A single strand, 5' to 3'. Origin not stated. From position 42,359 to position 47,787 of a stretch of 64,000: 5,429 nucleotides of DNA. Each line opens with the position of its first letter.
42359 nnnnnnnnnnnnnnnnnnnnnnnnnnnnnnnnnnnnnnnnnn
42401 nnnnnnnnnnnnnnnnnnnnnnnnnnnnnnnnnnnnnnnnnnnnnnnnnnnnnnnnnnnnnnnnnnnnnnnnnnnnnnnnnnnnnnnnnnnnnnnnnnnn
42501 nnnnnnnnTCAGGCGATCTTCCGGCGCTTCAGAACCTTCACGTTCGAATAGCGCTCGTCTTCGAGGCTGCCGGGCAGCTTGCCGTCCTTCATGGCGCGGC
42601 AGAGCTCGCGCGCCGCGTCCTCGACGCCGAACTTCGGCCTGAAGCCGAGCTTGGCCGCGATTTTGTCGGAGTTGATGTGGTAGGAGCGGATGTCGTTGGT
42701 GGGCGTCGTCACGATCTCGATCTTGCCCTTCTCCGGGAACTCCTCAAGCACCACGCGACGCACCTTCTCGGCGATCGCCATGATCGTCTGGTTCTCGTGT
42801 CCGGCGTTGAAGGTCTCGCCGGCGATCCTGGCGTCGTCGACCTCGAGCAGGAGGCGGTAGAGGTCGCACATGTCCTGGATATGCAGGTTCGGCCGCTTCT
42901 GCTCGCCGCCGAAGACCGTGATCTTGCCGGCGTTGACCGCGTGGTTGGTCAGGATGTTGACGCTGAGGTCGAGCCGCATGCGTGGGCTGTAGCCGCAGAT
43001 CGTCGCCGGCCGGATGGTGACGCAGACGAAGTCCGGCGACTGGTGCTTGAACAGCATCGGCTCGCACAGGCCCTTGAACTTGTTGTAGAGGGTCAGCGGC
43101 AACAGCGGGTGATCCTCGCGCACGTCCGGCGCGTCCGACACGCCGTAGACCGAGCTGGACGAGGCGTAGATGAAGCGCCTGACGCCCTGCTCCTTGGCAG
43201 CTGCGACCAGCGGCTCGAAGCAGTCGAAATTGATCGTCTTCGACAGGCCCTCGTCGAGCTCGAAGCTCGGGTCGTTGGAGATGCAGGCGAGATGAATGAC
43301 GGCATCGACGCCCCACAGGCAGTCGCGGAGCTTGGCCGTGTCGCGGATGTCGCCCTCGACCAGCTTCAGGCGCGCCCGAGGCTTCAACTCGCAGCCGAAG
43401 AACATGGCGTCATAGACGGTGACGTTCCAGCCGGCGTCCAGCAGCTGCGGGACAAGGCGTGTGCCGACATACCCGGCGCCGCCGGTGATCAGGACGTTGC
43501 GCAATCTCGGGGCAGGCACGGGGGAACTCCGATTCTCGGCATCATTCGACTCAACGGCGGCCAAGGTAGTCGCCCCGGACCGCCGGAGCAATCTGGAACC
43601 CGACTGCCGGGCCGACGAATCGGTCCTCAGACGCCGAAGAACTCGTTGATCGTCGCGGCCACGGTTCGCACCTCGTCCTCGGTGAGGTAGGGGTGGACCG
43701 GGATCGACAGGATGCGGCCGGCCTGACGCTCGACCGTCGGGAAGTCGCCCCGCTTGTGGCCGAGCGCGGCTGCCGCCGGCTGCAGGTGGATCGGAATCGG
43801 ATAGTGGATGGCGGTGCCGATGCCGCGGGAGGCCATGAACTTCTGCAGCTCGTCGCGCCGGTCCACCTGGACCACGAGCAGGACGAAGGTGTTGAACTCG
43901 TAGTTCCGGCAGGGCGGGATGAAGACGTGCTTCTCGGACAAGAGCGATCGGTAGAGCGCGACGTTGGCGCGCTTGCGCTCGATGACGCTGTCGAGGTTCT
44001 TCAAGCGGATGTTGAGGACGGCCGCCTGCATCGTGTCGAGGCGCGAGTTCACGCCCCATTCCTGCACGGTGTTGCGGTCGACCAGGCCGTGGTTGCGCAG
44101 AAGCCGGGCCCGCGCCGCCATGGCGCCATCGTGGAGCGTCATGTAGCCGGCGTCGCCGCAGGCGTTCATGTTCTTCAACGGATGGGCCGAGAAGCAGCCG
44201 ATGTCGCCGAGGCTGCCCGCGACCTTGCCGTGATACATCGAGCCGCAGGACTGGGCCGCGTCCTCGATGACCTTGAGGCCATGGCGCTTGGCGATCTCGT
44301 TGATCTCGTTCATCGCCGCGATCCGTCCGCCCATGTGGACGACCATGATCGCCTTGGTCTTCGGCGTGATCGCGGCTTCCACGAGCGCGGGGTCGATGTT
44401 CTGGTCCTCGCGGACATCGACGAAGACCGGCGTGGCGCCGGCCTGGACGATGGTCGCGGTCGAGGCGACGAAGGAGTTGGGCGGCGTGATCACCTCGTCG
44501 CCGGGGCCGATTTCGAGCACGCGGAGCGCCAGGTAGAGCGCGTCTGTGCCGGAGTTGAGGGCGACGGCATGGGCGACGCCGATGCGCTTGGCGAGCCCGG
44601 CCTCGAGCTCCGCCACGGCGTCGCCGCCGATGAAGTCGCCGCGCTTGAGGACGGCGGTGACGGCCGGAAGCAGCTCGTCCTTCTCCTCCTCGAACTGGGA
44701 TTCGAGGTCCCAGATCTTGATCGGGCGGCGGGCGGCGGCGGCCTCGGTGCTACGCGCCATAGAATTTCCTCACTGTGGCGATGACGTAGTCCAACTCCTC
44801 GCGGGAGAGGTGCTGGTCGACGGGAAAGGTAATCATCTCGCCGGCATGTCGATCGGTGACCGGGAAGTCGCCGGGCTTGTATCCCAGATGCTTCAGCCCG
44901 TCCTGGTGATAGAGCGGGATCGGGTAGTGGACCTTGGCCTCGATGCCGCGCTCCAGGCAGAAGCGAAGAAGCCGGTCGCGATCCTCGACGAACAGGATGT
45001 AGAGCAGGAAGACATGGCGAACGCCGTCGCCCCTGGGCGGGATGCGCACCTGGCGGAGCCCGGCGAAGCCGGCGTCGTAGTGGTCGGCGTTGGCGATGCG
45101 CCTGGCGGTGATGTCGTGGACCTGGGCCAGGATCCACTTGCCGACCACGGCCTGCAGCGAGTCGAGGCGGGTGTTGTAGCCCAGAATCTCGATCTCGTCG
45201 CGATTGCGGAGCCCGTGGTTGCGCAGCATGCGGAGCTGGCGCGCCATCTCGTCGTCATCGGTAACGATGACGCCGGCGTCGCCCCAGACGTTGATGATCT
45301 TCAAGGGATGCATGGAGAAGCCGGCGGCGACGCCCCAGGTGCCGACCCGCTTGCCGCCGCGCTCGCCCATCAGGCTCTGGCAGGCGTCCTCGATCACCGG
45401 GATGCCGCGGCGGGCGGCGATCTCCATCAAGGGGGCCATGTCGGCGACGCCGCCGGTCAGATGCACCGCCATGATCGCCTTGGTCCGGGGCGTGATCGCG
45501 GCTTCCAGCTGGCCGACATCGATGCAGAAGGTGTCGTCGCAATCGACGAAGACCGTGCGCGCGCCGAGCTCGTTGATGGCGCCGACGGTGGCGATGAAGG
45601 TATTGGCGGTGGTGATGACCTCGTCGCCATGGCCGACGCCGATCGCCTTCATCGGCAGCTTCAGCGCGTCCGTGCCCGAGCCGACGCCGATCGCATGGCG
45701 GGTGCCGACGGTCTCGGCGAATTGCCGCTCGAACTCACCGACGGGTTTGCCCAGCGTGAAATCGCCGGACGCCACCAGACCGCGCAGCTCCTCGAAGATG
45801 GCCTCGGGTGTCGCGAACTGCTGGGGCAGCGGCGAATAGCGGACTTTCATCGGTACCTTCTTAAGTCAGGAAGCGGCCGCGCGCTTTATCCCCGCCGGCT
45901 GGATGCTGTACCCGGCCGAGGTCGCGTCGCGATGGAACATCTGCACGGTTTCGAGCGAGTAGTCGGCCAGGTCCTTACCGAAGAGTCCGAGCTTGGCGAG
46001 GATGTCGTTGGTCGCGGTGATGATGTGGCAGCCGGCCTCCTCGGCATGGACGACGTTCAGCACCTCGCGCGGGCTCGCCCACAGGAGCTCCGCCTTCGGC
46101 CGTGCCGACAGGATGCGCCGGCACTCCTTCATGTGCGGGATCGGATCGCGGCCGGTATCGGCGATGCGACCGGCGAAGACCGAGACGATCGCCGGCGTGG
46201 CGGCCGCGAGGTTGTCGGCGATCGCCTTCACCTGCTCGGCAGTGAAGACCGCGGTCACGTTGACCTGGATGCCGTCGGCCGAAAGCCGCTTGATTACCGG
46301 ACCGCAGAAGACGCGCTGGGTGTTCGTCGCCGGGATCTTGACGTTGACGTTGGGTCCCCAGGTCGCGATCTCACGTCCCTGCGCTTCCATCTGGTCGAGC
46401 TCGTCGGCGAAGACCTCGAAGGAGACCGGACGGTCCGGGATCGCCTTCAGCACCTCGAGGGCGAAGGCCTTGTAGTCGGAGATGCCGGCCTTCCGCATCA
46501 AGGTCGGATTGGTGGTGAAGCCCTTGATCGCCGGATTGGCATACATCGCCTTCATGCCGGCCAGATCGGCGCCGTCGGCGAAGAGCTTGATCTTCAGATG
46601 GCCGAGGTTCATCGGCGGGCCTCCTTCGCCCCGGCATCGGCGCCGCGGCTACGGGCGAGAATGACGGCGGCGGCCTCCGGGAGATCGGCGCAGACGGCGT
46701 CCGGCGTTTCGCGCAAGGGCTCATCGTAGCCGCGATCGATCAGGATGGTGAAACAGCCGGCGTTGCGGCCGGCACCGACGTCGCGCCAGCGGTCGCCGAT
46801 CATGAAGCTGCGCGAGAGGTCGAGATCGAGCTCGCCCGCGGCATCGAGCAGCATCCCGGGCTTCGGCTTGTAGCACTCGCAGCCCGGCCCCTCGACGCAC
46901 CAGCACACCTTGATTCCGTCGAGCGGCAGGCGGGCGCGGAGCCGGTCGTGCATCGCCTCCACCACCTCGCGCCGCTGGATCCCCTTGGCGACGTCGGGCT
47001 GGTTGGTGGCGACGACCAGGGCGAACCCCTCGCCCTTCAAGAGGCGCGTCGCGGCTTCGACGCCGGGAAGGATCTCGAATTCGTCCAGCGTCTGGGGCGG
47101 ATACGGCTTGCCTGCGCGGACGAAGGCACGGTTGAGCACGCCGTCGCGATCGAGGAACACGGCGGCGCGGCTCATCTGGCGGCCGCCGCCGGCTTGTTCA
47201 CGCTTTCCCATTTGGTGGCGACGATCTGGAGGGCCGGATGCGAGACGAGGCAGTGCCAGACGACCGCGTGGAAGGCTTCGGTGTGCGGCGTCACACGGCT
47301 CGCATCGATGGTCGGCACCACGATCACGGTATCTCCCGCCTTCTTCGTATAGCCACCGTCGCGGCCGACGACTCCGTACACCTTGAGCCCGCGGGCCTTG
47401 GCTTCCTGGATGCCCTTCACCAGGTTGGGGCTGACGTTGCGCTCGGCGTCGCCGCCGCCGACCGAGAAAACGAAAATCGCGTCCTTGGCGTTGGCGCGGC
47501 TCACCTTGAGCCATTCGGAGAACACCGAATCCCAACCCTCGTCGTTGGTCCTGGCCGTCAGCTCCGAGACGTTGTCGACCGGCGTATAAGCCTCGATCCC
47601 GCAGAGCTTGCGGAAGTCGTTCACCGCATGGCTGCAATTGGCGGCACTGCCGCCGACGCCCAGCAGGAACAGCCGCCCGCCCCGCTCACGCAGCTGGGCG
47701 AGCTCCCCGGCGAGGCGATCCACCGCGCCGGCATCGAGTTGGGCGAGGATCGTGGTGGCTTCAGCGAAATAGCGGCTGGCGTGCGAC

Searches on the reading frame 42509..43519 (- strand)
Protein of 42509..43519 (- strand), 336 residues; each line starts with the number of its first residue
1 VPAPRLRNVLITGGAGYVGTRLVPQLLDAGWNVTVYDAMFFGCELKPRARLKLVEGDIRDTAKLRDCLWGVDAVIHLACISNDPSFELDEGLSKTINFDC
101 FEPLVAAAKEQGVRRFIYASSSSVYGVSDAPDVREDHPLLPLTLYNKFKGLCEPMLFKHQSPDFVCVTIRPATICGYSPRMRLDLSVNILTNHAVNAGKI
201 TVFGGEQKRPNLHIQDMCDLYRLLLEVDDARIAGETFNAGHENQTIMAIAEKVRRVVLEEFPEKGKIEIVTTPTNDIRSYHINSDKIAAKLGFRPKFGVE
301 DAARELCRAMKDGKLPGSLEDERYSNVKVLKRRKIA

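Call 84: search_protein_families(library=ncbifam, proteins=[window:42509-43519:-], max_evalue=0.00001)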
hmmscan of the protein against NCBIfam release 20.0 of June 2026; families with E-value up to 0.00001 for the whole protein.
window:42509-43519:- (336 aa): 19 families
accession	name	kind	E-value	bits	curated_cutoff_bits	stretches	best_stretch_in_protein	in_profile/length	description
TIGR01179.1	galE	equivalog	3e-25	88.7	262.3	1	8-300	1-315/332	UDP-glucose 4-epimerase GalE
TIGR01181.1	dTDP_gluc_dehyt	equivalog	3.7e-21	75.5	365.1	1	9-305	2-306/321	dTDP-glucose 4,6-dehydratase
TIGR04180.1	EDH_00030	hypoth_equivalog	1.6e-19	70.1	475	1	9-286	1-285/297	NAD-dependent 4,6-dehydratase LegB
NF043036.1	ErythonDh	equivalog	3.3e-17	62.7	325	1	8-165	2-169/321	D-erythronate dehydrogenase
TIGR03466.1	HpnA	hypoth_equivalog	8.5e-16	57.7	367.65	1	8-173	2-169/327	hopanoid-associated sugar epimerase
TIGR02197.1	heptose_epim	equivalog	8.6e-16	58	274.6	1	9-275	1-274/316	ADP-glyceromanno-heptose 6-epimerase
NF042423.1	oxyalk_red_Shew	equivalog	1.1e-12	47.7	580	1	5-177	7-177/331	2-alkyl-3-oxoalkanoate reductase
NF007956.0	PRK10675.1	subfamily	1.9e-11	43.7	394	1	8-160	2-164/338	UDP-glucose 4-epimerase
NF042422.1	oxyalk_red_OleD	equivalog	2.6e-11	43.5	580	1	8-178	2-172/329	2-alkyl-3-oxoalkanoate reductase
NF008872.0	PRK11908.1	equivalog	7e-11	41.8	294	1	7-139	2-136/349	bifunctional UDP-4-keto-pentose/UDP-xylose synthase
NF041293.1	G6PDh_Azf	equivalog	3.3e-10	39.8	400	1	8-128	4-122/252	NAD-dependent glucose-6-phosphate dehydrogenase Azf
NF011728.1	PRK15181.1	equivalog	2.2e-09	36.8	760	1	10-135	19-156/348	Vi polysaccharide biosynthesis UDP-N-acetylglucosaminuronic acid C-4 epimerase TviC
NF007490.0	PRK10084.1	subfamily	3.1e-08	33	649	1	9-304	3-328/361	dTDP-glucose 4,6-dehydratase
TIGR03589.1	PseB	equivalog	4.4e-08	32.5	407.75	1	7-120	5-124/324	UDP-N-acetylglucosamine 4,6-dehydratase (inverting)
TIGR01214.1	rmlD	equivalog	2.1e-07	30.4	224.05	1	9-161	2-140/285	dTDP-4-dehydrorhamnose reductase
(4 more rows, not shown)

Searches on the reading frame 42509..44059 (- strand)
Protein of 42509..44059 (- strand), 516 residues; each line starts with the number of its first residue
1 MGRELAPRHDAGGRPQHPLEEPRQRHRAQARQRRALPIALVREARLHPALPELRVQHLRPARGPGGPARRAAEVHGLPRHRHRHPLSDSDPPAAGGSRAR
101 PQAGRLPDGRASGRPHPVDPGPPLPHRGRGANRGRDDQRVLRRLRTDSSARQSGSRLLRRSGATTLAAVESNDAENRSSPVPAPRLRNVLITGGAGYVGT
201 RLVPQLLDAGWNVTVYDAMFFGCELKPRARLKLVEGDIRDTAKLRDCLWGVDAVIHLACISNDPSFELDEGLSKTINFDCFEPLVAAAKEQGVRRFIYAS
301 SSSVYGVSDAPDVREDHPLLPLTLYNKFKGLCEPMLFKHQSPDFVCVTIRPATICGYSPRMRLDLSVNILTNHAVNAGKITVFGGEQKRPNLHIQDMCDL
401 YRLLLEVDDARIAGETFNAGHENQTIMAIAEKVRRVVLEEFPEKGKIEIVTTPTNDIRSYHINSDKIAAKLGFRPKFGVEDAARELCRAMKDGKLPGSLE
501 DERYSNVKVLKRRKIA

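Call 7: search_protein_families(library=pfam, proteins=[window:42509-44059:-], max_evalue=0.001)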
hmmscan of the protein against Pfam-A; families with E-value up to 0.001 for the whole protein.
window:42509-44059:- (516 aa): 7 families
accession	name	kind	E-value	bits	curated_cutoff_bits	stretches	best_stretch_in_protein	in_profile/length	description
PF01370.27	Epimerase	-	4.9e-34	118.2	20.9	1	189-420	1-240/240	NAD dependent epimerase/dehydratase family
PF16363.11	GDP_Man_Dehyd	-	3.8e-24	86.2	27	1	190-485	1-331/332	GDP-mannose 4,6 dehydratase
PF01073.25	3Beta_HSD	-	1.3e-19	70.8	22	1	190-370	1-197/280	3-beta hydroxysteroid dehydrogenase/isomerase family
PF13460.12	NAD_binding_10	-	3.8e-12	46.9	27.2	1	193-307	1-104/184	NAD(P)H-binding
PF04321.23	RmlD_sub_bind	-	6.9e-11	42.2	27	1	188-345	2-144/287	RmlD substrate binding domain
PF05368.20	NmrA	-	4e-07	30.4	27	1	188-301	4-107/298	NmrA-like family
PF02719.21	Polysacc_synt_2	-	1.7e-05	24.6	20.2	1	189-301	1-128/293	Polysaccharide biosynthesis protein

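Call 10: search_protein_families(library=ncbifam, proteins=[window:42509-44059:-], max_evalue=0.00001)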
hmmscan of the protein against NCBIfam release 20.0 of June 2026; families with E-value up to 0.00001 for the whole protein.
window:42509-44059:- (516 aa): 19 families
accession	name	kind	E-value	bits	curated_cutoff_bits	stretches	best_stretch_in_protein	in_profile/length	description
TIGR01179.1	galE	equivalog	1.4e-24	86.6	262.3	1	188-480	1-315/332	UDP-glucose 4-epimerase GalE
TIGR01181.1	dTDP_gluc_dehyt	equivalog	1.4e-20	73.6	365.1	1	189-485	2-306/321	dTDP-glucose 4,6-dehydratase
TIGR04180.1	EDH_00030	hypoth_equivalog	5.6e-19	68.3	475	1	189-449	1-268/297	NAD-dependent 4,6-dehydratase LegB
NF043036.1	ErythonDh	equivalog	8.5e-17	61.3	325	1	188-345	2-169/321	D-erythronate dehydrogenase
TIGR03466.1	HpnA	hypoth_equivalog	3.3e-15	55.8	367.65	1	188-352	2-168/327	hopanoid-associated sugar epimerase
TIGR02197.1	heptose_epim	equivalog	4.1e-15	55.7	274.6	1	189-358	1-174/316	ADP-glyceromanno-heptose 6-epimerase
NF042423.1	oxyalk_red_Shew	equivalog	3e-12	46.3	580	1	185-357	7-177/331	2-alkyl-3-oxoalkanoate reductase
NF007956.0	PRK10675.1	subfamily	5.5e-11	42.2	394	1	188-340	2-164/338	UDP-glucose 4-epimerase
NF042422.1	oxyalk_red_OleD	equivalog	7.2e-11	42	580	1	188-358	2-172/329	2-alkyl-3-oxoalkanoate reductase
NF008872.0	PRK11908.1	equivalog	3.8e-10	39.3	294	0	187-319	2-136/349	bifunctional UDP-4-keto-pentose/UDP-xylose synthase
NF041293.1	G6PDh_Azf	equivalog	8.1e-10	38.5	400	1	188-308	4-122/252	NAD-dependent glucose-6-phosphate dehydrogenase Azf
NF011728.1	PRK15181.1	equivalog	3.1e-09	36.3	760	1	188-315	17-156/348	Vi polysaccharide biosynthesis UDP-N-acetylglucosaminuronic acid C-4 epimerase TviC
TIGR03589.1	PseB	equivalog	1.1e-07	31.2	407.75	1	187-300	5-124/324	UDP-N-acetylglucosamine 4,6-dehydratase (inverting)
NF007490.0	PRK10084.1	subfamily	1.8e-07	30.5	649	1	189-484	3-328/361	dTDP-glucose 4,6-dehydratase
TIGR01214.1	rmlD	equivalog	5.5e-07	29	224.05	1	189-340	2-139/285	dTDP-4-dehydrorhamnose reductase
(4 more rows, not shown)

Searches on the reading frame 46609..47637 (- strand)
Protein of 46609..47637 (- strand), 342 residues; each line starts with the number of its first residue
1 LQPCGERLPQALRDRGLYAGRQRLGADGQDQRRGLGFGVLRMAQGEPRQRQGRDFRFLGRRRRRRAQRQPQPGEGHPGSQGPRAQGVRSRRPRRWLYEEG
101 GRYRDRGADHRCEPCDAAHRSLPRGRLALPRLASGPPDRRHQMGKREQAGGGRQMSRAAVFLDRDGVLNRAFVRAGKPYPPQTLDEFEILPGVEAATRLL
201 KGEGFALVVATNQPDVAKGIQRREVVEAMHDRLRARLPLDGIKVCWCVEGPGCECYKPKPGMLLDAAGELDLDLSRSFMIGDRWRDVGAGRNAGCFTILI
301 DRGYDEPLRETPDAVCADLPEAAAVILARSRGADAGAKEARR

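Call 8: search_protein_families(library=pfam, proteins=[window:46609-47637:-], max_evalue=0.001)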
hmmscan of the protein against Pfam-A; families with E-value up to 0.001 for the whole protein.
window:46609-47637:- (342 aa): 3 families
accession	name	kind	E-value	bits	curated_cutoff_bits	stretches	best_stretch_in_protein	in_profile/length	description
PF13242.12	Hydrolase_like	-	1.1e-14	54.5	22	1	255-322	2-75/75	HAD-hyrolase-like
PF00702.32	Hydrolase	-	3.2e-10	41.2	26.4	1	184-294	94-191/191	haloacid dehalogenase-like hydrolase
PF13419.12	HAD_2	-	5.1e-06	27.2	23.8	1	253-299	131-177/178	Haloacid dehalogenase-like hydrolase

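Call 10: search_protein_families(library=ncbifam, proteins=[window:46609-47637:-], max_evalue=0.00001)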
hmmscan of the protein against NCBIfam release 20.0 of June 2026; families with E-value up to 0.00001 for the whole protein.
window:46609-47637:- (342 aa): 11 families
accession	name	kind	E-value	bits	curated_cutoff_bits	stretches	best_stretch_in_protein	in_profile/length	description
TIGR01656.1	Histidinol-ppas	subfamily_domain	1.9e-31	109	84.15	1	159-300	2-146/149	histidinol-phosphate phosphatase domain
NF006506.0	PRK08942.1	equivalog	7.9e-31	107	178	1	157-327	3-178/182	D-glycero-beta-D-manno-heptose 1,7-bisphosphate 7-phosphatase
NF005264.0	PRK06769.1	equivalog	3.3e-25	88.9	217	1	156-303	3-139/175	HAD-IIIA family hydrolase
TIGR01662.1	HAD-SF-IIIA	subfamily_domain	4.1e-24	85.3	44.6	1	159-302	2-140/141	HAD-IIIA family hydrolase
TIGR00213.1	GmhB_yaeD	subfamily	1e-21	77.4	149.6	1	158-297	2-146/176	D-glycero-beta-D-manno-heptose 1,7-bisphosphate 7-phosphatase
NF050049.1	HBPPhtaseGmhB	domain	3.5e-20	72.5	250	1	155-302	1-146/171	D-glycero-alpha-D-manno-heptose-1,7-bisphosphate 7-phosphatase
NF009695.0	PRK13222.1-2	equivalog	2.4e-11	43.5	225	1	177-327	83-223/226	phosphoglycolate phosphatase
NF003937.0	PRK05446.1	equivalog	6.4e-11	41.9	443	1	156-301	2-149/355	bifunctional histidinol-phosphatase/imidazoleglycerol-phosphate dehydratase HisB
TIGR01449.2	PGP_bact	equivalog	1.5e-09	37.7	180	1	189-318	86-204/213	phosphoglycolate phosphatase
TIGR01261.1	hisB_Nterm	equivalog_domain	6e-08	32.3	140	1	159-295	3-141/161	histidinol-phosphatase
NF009696.0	PRK13222.1-3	equivalog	3e-07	30.3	359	1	256-318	142-203/223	N-acetylmuramic acid 6-phosphate phosphatase MupP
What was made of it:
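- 46609..47175 (-): HAD-IIIA phosphatase (GmhB-like), 188 aa. NCBIfam GmhB 107 bits, below cut-off 178 (call 10).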
